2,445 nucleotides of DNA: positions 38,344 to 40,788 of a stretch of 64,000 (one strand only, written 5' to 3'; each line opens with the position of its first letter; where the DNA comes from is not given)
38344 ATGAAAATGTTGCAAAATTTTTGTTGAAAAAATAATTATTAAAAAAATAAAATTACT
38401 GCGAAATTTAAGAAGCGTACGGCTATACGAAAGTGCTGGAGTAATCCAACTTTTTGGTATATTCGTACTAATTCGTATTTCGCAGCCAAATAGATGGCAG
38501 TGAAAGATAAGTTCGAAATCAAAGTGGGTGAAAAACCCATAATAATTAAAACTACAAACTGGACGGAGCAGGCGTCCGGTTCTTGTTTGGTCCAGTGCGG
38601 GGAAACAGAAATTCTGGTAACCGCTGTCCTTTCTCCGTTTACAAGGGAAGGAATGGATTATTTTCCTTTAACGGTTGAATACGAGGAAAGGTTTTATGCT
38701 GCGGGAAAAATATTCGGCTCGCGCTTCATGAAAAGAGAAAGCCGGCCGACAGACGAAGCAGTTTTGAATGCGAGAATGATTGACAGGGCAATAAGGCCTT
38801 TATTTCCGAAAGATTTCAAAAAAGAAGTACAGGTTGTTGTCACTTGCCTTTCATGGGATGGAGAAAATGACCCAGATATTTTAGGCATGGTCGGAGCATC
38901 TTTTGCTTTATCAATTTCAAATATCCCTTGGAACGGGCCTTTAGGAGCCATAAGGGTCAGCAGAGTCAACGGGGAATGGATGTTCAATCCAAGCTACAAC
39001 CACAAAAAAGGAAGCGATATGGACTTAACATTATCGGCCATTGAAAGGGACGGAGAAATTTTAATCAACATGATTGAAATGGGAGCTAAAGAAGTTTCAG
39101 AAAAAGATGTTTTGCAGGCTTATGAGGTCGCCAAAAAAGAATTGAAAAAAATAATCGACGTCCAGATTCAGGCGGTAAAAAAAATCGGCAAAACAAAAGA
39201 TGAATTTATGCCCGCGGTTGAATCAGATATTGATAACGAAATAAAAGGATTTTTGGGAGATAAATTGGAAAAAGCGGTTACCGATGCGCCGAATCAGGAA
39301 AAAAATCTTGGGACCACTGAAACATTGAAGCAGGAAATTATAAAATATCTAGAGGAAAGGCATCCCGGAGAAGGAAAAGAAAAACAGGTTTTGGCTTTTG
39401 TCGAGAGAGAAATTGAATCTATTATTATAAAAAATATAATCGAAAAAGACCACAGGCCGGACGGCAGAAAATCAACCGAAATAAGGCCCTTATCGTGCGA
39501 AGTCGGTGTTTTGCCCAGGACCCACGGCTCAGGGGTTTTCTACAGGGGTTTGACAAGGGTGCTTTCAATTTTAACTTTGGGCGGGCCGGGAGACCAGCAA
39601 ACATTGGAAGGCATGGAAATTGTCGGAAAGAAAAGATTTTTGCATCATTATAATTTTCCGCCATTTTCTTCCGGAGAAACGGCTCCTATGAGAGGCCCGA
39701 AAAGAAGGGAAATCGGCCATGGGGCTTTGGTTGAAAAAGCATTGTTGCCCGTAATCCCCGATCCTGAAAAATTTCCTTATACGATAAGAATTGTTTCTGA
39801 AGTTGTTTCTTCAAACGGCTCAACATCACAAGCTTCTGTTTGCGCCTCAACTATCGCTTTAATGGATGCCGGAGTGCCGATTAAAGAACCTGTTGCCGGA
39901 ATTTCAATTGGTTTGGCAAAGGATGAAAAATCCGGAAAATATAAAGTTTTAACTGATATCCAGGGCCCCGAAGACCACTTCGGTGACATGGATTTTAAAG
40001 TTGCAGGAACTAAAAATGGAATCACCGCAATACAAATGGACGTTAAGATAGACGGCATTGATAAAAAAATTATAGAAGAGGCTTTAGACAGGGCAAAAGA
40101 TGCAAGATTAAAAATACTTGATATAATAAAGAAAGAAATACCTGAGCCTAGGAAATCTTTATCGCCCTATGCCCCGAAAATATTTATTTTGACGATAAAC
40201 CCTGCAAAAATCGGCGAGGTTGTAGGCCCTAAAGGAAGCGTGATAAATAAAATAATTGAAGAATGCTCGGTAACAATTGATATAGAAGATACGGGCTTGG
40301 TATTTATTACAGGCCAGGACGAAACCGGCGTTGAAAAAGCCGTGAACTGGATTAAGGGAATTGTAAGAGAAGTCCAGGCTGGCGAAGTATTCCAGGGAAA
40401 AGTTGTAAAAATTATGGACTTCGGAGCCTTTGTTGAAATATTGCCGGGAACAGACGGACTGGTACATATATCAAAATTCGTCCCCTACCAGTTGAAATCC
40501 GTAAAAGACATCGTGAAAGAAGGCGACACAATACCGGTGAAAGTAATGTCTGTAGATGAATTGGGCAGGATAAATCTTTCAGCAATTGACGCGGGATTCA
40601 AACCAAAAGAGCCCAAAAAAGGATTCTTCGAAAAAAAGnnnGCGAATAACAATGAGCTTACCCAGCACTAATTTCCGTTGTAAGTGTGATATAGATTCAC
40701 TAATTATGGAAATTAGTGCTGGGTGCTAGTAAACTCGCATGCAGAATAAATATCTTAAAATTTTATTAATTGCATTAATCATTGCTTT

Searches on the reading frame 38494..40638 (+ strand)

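Call 45: search_protein_families(library=pfam, proteins=[window:38494-40638:+], max_evalue=0.001)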
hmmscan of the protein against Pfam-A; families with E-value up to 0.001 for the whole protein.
window:38494-40638:+ (715 aa): 4 families
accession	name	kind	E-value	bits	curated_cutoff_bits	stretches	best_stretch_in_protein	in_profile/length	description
PF01138.27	RNase_PH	-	1e-55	188.1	25.5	2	14-145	3-130/130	3' exoribonuclease family, domain 1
PF03725.20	RNase_PH_C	-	1.9e-15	57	20.8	2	149-215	2-66/67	3' exoribonuclease family, domain 2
PF00575.29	S1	-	4.9e-14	52.9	22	1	627-696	2-72/74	S1 RNA binding domain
PF00013.35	KH_1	-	5.9e-10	39.2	21.5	1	566-621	4-65/66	KH domain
